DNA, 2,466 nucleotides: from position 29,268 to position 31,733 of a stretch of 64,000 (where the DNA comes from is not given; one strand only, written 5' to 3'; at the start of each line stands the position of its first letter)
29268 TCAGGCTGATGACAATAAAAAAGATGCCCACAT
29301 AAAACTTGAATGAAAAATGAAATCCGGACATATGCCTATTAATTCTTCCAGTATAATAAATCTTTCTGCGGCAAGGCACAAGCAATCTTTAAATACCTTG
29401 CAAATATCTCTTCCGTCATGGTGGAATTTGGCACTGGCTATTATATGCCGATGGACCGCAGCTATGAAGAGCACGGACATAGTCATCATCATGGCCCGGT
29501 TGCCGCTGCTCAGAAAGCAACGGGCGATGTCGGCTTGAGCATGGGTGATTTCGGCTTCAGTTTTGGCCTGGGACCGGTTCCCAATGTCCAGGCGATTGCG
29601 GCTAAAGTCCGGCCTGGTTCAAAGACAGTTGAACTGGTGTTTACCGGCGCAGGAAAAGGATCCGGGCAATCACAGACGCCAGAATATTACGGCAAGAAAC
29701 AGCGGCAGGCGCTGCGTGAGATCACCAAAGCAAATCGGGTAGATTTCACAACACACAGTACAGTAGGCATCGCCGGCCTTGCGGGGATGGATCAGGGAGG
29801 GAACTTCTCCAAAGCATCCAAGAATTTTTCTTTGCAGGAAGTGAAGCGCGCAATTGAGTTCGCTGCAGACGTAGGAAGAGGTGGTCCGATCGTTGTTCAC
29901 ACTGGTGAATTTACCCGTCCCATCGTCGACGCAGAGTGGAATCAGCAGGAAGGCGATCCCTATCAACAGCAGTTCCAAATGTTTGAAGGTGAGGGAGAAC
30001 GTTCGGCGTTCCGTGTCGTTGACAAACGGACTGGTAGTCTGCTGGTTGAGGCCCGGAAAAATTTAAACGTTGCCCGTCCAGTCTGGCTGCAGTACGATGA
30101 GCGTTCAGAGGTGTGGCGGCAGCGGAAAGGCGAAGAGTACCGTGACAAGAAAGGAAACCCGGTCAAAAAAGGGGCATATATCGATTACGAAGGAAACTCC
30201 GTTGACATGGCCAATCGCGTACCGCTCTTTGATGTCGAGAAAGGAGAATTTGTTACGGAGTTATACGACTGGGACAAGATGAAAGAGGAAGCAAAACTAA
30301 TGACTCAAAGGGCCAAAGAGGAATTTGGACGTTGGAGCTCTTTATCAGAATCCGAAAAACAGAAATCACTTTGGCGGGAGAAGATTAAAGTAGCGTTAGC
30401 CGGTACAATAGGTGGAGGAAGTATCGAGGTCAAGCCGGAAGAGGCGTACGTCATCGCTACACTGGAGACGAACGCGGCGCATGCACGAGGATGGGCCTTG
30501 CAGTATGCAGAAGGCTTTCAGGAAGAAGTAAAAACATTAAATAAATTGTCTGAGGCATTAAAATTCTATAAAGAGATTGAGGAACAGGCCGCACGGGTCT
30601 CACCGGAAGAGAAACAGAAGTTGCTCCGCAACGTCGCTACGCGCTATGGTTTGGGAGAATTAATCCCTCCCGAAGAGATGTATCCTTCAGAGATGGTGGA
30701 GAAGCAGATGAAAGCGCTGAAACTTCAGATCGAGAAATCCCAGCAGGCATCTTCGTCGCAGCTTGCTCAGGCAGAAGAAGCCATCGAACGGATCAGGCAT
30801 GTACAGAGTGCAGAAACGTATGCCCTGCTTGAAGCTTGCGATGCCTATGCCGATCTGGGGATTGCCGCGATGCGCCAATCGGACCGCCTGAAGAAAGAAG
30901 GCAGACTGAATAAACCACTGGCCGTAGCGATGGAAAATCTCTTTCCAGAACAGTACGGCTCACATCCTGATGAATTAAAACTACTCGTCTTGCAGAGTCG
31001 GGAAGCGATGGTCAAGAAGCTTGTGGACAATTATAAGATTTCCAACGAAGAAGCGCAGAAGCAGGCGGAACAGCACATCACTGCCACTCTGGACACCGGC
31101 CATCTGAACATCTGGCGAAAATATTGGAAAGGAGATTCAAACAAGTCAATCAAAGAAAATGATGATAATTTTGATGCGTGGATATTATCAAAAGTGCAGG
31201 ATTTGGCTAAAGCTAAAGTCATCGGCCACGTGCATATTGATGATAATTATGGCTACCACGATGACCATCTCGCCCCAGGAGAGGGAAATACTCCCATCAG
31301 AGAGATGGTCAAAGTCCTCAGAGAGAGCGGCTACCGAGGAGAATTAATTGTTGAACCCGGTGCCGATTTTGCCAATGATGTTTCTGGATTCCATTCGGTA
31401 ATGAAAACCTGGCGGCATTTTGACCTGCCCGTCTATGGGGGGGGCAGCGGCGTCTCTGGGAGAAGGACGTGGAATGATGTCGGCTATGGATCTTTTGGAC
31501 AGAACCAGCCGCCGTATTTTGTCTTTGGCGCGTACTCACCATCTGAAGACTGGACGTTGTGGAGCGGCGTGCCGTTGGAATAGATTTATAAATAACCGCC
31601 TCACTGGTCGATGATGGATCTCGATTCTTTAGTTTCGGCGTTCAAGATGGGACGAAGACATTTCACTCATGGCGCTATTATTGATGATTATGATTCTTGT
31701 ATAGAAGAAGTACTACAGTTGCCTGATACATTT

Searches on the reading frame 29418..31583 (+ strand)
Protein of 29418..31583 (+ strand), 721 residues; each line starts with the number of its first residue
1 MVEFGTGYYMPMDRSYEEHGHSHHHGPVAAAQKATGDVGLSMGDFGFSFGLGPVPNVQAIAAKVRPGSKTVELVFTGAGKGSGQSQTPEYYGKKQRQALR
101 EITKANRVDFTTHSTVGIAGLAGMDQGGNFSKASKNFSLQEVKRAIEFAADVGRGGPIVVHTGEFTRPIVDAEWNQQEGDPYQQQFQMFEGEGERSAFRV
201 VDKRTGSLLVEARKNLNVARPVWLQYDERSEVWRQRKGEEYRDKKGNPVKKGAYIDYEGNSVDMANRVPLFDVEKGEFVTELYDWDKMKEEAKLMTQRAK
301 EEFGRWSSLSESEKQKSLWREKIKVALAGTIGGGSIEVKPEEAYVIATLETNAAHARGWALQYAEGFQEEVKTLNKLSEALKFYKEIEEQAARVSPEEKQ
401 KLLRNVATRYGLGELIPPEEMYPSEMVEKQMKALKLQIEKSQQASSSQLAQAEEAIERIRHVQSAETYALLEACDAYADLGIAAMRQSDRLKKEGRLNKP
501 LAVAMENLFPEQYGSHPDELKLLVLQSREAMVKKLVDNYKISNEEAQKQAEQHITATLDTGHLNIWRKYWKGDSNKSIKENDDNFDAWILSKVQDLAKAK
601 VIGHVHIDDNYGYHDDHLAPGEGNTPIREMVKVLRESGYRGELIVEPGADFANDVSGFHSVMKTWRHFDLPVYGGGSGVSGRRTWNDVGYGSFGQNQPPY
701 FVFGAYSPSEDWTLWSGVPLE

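Call 21: search_protein_families(library=pfam, proteins=[window:29418-31583:+], max_evalue=0.001)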
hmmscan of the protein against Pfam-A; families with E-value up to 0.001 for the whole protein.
window:29418-31583:+ (721 aa): 1 family
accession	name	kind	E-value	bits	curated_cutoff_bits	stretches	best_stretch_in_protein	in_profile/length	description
PF01261.30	AP_endonuc_2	-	5.5e-18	66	31.1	2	552-647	151-229/249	Xylose isomerase-like TIM barrel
